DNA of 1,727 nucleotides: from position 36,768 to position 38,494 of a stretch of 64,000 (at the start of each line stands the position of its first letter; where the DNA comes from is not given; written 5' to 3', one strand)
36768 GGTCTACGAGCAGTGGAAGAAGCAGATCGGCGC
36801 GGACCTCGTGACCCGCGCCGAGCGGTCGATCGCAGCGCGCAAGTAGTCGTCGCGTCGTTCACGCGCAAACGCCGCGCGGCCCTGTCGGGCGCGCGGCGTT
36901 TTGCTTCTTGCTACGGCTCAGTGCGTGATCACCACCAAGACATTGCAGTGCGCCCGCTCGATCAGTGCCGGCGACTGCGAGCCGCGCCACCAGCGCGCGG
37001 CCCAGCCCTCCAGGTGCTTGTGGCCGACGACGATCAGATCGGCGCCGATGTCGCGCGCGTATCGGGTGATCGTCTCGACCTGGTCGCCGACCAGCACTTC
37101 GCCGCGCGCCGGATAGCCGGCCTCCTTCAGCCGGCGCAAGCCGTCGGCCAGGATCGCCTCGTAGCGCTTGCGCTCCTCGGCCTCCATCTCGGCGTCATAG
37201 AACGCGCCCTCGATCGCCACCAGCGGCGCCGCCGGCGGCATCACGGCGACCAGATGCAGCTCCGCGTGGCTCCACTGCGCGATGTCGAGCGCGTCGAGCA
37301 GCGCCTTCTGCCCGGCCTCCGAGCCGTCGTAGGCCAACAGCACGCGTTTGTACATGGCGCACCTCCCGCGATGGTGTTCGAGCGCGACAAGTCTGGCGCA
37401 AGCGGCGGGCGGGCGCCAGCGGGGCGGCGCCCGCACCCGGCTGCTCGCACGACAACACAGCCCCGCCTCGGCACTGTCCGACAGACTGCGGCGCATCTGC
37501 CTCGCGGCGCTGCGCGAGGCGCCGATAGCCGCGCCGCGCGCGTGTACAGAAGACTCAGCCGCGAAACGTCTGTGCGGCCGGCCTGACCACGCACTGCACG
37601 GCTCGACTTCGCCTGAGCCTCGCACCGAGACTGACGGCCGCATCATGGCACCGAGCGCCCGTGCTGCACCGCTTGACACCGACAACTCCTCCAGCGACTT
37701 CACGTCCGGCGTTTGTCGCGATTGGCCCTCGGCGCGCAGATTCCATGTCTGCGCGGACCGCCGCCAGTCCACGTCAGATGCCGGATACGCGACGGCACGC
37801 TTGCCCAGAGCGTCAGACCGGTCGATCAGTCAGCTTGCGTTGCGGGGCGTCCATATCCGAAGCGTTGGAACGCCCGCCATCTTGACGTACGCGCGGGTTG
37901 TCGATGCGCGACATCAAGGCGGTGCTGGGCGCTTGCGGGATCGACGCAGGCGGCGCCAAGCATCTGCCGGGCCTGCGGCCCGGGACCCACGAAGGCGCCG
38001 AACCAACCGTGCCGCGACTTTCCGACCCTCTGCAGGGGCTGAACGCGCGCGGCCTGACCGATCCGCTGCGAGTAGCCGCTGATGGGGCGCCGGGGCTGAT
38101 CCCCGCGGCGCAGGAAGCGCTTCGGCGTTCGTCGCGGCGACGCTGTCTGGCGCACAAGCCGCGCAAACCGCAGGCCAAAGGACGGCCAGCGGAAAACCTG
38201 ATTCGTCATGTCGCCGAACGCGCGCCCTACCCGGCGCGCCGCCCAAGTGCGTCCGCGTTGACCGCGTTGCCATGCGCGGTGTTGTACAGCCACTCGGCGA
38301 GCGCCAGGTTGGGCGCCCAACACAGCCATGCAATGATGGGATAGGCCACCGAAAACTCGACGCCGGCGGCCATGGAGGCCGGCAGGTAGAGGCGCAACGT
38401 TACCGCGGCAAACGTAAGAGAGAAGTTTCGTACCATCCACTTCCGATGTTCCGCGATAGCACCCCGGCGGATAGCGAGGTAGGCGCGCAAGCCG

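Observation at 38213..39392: Decayed integron-cassette array without an integrase (CALIN-like)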

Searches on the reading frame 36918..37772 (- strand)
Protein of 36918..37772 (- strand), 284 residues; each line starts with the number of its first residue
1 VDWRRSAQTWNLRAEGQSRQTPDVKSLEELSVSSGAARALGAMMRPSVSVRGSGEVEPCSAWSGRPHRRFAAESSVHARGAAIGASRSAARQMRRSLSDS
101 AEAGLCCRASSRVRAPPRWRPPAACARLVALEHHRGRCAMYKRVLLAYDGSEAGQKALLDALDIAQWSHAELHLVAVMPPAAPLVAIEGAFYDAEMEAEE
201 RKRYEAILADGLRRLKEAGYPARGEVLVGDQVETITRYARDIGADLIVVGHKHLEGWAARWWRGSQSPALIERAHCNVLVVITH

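Call 19: search_protein_families(library=pfam, proteins=[window:36918-37772:-], max_evalue=0.001)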
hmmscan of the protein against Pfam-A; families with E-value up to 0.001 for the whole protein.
window:36918-37772:- (284 aa): 1 family
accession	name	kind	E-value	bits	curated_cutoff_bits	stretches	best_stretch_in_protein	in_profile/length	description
PF00582.32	Usp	-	4.6e-27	95.7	24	1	140-281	1-140/141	Universal stress protein family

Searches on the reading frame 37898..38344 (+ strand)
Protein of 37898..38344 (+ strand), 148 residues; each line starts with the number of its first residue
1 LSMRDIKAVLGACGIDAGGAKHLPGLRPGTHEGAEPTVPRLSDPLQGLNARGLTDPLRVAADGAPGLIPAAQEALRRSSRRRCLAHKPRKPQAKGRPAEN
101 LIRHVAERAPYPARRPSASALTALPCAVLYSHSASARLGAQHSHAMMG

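Call 19: search_protein_families(library=pfam, proteins=[window:37898-38344:+], max_evalue=0.001)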
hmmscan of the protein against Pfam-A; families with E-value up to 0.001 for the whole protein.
window:37898-38344:+ (148 aa): 1 family
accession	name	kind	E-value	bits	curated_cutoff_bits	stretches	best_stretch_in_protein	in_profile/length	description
PF00872.24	Transposase_mut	-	0.00012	21.5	21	1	7-89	181-259/379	Transposase, Mutator family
